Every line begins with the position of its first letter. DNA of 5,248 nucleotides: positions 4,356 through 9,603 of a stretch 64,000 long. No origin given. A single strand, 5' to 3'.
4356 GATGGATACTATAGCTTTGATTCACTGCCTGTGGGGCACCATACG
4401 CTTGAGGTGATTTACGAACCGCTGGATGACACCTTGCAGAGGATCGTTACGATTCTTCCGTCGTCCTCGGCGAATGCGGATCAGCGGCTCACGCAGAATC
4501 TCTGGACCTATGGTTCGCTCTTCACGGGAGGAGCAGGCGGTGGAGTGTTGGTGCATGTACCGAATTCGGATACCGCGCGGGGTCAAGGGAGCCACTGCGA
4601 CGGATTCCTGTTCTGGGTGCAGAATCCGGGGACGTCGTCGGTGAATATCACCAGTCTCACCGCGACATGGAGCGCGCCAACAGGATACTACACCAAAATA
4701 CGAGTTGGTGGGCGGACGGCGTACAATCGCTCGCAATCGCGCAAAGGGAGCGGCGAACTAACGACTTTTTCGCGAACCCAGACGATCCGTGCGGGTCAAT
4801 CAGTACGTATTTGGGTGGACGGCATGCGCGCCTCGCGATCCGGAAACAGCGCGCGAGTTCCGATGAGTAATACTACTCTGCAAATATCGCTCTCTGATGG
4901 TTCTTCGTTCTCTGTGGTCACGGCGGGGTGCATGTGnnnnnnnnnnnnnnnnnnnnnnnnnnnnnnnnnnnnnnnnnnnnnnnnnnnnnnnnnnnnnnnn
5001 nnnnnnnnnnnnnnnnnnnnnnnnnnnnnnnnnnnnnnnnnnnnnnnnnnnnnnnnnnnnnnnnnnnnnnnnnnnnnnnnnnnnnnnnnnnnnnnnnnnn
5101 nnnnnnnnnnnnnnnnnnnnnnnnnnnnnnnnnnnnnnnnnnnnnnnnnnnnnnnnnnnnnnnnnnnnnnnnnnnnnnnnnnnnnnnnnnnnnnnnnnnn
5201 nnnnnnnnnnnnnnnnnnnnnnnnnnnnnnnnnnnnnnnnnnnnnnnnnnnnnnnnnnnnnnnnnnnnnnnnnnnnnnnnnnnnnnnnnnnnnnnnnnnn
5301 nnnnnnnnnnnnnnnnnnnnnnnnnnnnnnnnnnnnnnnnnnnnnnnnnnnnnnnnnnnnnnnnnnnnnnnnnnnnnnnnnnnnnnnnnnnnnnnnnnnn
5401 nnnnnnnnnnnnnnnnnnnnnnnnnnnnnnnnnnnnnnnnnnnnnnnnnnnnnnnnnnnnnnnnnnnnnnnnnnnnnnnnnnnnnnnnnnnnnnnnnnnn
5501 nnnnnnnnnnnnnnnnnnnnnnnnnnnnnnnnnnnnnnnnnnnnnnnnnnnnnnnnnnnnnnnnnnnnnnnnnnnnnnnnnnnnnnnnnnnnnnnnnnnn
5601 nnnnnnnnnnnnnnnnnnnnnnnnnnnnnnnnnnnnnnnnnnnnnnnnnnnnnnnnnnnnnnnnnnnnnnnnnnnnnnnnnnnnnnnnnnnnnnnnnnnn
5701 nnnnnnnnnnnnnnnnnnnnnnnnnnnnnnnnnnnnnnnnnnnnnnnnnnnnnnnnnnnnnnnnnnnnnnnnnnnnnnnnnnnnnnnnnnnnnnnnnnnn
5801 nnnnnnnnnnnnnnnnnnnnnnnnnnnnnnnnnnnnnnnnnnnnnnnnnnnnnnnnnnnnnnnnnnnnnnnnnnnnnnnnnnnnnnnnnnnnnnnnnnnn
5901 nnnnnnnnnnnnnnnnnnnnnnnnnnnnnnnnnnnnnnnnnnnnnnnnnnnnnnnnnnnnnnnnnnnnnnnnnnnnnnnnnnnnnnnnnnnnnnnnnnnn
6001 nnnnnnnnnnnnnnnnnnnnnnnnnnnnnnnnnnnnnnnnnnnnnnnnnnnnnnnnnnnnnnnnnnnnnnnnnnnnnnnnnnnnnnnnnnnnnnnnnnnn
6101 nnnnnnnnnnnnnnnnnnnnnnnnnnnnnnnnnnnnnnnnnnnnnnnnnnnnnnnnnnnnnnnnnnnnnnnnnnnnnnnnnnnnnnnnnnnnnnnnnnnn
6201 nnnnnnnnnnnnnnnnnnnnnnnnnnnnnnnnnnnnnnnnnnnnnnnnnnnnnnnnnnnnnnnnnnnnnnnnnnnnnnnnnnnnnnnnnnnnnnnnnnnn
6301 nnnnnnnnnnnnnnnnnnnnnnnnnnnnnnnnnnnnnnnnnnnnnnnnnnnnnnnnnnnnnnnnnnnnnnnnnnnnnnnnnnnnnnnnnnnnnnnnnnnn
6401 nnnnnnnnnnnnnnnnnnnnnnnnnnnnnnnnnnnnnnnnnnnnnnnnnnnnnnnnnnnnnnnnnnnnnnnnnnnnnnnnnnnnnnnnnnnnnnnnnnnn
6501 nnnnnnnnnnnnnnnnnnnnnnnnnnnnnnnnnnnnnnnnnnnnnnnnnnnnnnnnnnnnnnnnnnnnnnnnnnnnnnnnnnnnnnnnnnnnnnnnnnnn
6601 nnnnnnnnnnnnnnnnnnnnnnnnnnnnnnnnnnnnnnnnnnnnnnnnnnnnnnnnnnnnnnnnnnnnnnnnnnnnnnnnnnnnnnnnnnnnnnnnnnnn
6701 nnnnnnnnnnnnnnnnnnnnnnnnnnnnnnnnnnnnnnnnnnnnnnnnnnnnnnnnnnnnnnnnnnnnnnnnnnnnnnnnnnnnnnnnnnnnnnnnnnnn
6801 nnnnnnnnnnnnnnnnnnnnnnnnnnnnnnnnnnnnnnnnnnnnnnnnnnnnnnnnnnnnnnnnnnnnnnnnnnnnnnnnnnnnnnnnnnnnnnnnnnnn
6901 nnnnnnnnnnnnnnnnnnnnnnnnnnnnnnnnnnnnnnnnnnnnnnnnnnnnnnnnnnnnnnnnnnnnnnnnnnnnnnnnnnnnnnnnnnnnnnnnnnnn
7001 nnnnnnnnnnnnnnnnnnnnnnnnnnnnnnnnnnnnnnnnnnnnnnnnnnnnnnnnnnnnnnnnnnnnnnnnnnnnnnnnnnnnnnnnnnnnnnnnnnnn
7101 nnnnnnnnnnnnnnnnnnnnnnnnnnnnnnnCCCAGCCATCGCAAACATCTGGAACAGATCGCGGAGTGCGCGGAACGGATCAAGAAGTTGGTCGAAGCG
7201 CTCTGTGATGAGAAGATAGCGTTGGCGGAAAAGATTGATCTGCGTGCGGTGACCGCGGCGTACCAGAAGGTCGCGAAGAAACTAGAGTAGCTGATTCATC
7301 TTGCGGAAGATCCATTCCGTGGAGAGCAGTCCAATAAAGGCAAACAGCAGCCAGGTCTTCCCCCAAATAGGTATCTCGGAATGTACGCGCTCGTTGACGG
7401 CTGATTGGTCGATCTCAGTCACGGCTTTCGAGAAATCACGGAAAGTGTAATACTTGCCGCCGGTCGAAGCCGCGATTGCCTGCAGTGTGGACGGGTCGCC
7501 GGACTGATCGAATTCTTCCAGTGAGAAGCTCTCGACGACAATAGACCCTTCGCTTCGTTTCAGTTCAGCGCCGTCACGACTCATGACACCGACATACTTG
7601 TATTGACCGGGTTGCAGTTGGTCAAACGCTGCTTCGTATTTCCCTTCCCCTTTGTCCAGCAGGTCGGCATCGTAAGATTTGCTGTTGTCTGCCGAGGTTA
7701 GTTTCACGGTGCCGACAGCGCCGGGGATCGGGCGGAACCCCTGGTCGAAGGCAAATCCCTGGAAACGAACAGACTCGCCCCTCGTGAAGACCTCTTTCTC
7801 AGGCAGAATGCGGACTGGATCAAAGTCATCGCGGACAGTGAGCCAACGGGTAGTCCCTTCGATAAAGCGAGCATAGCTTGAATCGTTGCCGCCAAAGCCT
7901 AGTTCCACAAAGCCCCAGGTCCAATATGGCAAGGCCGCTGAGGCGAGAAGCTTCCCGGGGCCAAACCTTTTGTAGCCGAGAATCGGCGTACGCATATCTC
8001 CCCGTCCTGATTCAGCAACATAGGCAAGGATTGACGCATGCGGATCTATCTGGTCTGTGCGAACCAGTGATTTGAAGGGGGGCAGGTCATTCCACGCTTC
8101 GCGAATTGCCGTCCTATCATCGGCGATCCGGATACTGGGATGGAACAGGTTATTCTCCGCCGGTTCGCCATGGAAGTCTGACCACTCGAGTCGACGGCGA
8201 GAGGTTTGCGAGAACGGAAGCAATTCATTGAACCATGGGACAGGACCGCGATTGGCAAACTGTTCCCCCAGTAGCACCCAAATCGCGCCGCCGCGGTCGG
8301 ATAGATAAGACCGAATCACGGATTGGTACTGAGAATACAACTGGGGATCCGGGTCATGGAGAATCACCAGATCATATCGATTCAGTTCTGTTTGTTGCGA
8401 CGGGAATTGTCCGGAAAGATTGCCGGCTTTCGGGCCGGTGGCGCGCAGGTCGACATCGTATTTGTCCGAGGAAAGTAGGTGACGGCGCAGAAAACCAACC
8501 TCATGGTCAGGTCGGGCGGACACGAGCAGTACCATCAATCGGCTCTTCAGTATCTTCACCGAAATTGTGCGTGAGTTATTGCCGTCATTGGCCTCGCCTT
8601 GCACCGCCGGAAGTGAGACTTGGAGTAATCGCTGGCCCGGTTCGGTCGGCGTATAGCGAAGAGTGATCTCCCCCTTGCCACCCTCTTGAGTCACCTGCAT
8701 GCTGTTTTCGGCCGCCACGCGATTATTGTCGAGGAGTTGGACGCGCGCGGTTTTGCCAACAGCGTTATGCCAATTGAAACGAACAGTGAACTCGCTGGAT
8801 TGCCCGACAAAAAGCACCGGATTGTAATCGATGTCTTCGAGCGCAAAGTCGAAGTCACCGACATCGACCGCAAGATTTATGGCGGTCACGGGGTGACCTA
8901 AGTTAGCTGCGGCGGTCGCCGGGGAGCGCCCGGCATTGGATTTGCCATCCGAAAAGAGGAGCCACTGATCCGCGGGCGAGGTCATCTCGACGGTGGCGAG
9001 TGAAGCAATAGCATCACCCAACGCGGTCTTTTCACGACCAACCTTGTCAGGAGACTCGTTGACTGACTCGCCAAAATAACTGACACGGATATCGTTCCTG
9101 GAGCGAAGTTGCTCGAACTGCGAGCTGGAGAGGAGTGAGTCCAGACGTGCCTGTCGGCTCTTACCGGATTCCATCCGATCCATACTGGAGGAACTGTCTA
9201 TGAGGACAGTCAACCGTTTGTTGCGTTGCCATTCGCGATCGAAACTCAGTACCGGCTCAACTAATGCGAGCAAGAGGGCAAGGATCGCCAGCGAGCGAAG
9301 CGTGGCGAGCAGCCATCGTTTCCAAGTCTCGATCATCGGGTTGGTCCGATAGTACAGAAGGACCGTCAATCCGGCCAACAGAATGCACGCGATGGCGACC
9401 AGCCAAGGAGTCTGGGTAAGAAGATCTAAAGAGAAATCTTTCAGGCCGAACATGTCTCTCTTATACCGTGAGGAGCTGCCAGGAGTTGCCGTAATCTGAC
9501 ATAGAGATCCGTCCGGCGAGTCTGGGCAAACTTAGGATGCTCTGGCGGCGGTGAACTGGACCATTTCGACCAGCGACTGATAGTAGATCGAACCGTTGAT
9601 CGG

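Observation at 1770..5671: Isolated array of four paralogous GspG-like prepilin genes with no assembly machinery nearby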

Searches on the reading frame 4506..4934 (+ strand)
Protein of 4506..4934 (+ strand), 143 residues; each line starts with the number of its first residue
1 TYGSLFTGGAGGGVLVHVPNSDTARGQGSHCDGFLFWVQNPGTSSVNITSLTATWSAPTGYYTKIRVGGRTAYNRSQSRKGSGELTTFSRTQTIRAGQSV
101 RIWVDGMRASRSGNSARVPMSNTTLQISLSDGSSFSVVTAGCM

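Call 64: search_solved_structures(query=A5, max_evalue=10, show_alignments=2)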
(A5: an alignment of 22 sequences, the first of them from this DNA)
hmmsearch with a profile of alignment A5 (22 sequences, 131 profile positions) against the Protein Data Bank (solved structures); distinct sequences matched with E-value up to 10: 8.
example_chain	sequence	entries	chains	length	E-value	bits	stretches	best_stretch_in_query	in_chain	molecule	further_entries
6ux9_A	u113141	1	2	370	0.51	13.6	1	30-93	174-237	Phosphatidylinositol 5-phosphate 4-kinase type-2 alpha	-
8c8c_A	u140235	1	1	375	0.51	13.6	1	30-93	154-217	Phosphatidylinositol 5-phosphate 4-kinase type-2 alpha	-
11ad_A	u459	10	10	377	0.51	13.6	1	30-93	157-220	Phosphatidylinositol 5-phosphate 4-kinase type-2 alpha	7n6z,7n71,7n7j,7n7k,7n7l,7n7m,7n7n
2ybx_A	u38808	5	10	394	0.56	13.5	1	30-93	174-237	PHOSPHATIDYLINOSITOL-5-PHOSPHATE 4-KINASE TYPE-2 ALPHA | Phosphatidylinositol 5-phosphate 4-kinase type-2 alpha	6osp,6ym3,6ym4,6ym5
9l5q_A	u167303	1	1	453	0.77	13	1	30-93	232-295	Phosphatidylinositol 5-phosphate 4-kinase type-2 alpha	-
5wdt_R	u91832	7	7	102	1.3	12.4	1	67-94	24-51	50S ribosomal protein L21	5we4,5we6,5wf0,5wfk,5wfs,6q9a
10qm_Z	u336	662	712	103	1.3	12.3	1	67-95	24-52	Ribosomal protein L21 | Large ribosomal subunit protein bL21 | 50S ribosomal protein L21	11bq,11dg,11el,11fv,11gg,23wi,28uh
4b97_A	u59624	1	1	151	9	9.6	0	24-99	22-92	CELLULOSE BINDING DOMAIN-CONTAINING PROTEIN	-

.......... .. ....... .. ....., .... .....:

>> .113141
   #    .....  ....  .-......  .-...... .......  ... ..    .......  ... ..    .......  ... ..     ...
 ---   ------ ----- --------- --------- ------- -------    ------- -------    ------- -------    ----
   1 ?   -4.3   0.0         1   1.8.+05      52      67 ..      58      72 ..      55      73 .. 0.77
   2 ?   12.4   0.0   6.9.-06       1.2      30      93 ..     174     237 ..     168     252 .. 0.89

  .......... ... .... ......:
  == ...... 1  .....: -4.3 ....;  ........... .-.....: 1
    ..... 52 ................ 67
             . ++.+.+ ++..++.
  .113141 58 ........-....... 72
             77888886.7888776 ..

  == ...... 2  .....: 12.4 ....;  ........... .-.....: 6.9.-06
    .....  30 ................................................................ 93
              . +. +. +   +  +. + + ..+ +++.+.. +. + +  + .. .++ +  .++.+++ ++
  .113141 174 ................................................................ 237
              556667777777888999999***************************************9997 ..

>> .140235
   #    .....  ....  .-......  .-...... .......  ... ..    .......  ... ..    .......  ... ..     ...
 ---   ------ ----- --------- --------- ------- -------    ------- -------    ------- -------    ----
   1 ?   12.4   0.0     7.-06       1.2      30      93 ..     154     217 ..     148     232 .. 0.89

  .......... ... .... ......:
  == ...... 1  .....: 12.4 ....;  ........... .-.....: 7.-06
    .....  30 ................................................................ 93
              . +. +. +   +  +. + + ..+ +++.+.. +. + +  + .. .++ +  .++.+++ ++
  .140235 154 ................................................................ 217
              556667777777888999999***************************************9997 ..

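Call 66: search_protein_families(library=pfam, alignment_id=A5, max_evalue=0.01)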
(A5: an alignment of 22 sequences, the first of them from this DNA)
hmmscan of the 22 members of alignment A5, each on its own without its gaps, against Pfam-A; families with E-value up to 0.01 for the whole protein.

A. member 1, seq(143 aa): 0 families

B. families by the number of members that match (of 22 scanned): 2 families
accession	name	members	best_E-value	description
PF01917.21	Arch_flagellin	10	2.7e-08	Archaebacterial flagellin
PF14352.11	DUF4402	1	0.0057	Domain of unknown function (DUF4402)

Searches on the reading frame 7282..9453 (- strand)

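Call 13: search_protein_families(library=pfam, proteins=[window:7282-9453:-], max_evalue=0.001)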
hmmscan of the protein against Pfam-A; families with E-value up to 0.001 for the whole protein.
window:7282-9453:- (723 aa): 1 family
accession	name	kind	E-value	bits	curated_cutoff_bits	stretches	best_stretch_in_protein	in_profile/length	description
PF00630.25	Filamin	-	5.8e-06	27.5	26.9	0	215-281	18-82/93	Filamin/ABP280 repeat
